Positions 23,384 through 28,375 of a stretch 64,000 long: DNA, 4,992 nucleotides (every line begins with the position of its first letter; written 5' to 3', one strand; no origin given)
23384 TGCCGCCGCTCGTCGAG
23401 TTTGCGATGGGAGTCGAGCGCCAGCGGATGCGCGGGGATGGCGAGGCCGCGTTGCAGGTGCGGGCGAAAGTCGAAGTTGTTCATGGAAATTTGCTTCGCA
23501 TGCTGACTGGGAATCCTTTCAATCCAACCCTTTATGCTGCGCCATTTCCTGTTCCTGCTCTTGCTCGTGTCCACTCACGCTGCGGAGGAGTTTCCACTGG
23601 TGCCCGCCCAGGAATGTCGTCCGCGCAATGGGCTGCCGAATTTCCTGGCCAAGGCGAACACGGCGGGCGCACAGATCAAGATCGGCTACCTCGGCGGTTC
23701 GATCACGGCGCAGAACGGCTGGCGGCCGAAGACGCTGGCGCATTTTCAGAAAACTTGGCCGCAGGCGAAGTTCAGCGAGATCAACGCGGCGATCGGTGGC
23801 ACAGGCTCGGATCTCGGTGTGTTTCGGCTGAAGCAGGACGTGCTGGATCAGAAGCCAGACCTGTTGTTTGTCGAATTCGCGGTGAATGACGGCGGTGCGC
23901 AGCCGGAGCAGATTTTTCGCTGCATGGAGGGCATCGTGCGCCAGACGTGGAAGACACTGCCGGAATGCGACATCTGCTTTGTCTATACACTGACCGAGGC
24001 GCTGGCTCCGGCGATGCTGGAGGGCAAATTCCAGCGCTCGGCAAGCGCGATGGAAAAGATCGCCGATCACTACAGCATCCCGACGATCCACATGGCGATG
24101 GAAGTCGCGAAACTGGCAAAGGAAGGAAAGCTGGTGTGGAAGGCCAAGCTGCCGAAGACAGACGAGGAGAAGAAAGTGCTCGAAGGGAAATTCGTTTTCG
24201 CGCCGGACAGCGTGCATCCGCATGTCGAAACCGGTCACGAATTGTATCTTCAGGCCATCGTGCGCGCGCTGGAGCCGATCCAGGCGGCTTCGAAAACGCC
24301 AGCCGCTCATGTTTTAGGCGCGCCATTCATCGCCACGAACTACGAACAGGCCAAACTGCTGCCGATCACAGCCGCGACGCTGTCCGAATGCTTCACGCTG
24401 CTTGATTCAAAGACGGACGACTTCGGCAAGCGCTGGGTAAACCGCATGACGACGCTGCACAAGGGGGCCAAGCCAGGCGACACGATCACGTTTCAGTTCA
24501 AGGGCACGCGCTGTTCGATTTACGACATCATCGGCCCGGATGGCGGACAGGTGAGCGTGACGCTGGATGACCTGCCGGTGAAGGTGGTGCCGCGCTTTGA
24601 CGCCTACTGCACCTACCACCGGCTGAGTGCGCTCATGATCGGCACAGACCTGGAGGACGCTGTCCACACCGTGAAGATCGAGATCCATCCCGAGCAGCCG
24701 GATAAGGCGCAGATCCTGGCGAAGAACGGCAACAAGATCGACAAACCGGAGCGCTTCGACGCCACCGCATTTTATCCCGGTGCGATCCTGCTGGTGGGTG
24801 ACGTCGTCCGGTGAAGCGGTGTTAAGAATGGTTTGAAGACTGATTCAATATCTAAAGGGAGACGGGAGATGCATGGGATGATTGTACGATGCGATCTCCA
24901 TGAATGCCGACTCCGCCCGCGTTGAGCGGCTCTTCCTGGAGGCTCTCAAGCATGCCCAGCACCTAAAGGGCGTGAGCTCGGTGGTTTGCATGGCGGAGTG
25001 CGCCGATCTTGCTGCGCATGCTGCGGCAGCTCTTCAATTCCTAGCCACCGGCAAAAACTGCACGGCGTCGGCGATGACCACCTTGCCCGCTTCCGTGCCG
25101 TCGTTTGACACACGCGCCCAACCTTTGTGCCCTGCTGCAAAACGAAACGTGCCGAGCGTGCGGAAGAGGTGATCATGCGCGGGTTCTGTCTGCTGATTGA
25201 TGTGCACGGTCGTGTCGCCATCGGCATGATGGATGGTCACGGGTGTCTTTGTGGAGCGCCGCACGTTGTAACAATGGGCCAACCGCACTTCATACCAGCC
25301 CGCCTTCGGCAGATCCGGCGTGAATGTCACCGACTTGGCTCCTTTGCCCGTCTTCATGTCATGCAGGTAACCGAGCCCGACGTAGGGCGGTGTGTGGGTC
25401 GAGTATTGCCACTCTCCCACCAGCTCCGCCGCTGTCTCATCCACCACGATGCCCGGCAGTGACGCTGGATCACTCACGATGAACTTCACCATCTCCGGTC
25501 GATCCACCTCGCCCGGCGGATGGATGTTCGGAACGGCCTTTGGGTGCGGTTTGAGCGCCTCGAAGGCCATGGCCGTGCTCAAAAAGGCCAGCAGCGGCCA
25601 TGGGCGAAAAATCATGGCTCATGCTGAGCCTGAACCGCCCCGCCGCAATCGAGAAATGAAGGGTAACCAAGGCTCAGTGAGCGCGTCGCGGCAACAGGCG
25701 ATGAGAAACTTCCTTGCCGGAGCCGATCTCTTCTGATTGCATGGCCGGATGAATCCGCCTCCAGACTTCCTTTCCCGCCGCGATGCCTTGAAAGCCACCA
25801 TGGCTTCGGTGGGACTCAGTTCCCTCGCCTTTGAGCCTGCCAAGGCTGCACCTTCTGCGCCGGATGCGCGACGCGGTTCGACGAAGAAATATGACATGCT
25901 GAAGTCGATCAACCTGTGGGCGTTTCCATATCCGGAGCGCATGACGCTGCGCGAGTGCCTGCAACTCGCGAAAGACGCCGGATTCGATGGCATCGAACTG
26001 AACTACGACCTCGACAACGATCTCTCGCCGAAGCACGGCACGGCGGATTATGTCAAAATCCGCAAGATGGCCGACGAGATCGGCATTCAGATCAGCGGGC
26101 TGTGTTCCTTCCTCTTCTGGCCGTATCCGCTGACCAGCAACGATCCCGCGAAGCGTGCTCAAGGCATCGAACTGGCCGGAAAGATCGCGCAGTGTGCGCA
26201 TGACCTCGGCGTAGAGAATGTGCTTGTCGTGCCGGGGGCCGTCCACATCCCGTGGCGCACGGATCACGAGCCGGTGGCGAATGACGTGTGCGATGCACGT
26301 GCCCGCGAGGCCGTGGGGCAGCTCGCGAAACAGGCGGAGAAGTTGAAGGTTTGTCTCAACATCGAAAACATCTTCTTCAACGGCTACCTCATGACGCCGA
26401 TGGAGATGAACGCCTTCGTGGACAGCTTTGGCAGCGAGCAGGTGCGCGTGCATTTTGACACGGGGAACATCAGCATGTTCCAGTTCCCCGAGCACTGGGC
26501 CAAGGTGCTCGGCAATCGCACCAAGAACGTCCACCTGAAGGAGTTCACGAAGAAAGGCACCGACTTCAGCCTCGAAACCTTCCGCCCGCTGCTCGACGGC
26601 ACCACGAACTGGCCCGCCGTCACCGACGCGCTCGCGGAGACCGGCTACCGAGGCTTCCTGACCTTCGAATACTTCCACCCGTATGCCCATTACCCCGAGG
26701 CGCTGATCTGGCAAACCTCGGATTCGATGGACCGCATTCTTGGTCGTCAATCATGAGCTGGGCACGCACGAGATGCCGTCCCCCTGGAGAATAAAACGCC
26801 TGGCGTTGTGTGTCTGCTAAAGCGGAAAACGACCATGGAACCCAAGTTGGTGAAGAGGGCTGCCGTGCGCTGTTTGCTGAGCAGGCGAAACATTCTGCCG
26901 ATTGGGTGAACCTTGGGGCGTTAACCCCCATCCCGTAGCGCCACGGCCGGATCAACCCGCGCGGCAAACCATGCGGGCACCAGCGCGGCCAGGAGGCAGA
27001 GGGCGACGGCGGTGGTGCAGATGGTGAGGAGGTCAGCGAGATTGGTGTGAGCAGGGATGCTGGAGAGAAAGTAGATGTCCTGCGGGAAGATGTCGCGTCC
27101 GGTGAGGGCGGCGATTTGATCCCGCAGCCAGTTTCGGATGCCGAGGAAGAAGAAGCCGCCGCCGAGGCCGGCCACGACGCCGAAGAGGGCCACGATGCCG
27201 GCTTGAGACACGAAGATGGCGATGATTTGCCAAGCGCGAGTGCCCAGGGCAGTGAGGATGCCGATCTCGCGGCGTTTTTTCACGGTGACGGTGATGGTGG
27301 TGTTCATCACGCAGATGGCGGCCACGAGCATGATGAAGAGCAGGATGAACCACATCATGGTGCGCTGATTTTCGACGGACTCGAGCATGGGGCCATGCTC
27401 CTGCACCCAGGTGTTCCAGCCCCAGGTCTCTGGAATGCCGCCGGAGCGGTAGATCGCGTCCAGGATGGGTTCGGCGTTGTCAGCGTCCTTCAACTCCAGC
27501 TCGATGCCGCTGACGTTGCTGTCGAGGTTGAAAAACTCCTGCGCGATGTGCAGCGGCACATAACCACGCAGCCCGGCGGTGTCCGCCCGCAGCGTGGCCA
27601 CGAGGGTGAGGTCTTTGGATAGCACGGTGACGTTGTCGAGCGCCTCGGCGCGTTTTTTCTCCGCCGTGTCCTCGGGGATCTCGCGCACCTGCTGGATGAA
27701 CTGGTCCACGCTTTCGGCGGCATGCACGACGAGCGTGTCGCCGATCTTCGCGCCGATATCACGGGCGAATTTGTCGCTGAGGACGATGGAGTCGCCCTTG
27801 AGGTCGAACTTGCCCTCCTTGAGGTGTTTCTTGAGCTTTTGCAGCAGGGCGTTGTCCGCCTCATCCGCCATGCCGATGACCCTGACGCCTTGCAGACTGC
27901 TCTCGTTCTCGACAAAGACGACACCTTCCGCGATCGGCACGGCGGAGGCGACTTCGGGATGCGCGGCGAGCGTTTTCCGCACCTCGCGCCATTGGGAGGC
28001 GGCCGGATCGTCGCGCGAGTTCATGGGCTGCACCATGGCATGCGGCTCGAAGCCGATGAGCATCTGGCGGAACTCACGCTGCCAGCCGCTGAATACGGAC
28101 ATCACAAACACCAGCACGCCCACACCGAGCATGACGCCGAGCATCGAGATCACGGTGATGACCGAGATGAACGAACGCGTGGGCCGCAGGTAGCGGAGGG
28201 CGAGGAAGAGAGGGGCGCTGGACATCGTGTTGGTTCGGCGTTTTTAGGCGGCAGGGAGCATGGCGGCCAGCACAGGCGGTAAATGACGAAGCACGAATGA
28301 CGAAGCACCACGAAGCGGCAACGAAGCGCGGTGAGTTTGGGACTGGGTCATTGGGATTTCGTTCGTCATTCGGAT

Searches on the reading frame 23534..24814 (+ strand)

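Call 73: search_protein_families(library=pfam, proteins=[window:23534-24814:+], max_evalue=0.00001)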
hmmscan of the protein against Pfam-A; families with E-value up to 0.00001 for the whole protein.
window:23534-24814:+ (426 aa): 1 family
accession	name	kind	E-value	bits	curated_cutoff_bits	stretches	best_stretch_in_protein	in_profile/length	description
PF13472.12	Lipase_GDSL_2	-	2.9e-11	44.6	32.9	1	53-207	2-165/178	GDSL-like Lipase/Acylhydrolase family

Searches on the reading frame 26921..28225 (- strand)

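Call 73: search_protein_families(library=pfam, proteins=[window:26921-28225:-], max_evalue=0.00001)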
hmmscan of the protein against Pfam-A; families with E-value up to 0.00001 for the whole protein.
window:26921-28225:- (434 aa): 2 families
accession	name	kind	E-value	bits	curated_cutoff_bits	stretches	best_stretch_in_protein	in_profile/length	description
PF02687.27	FtsX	-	8.1e-18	65.1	25.5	1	292-426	1-120/120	FtsX-like permease C-terminal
PF12704.14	MacB_PCD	-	5.7e-14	53.3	27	1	24-258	1-204/207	MacB-like periplasmic core domain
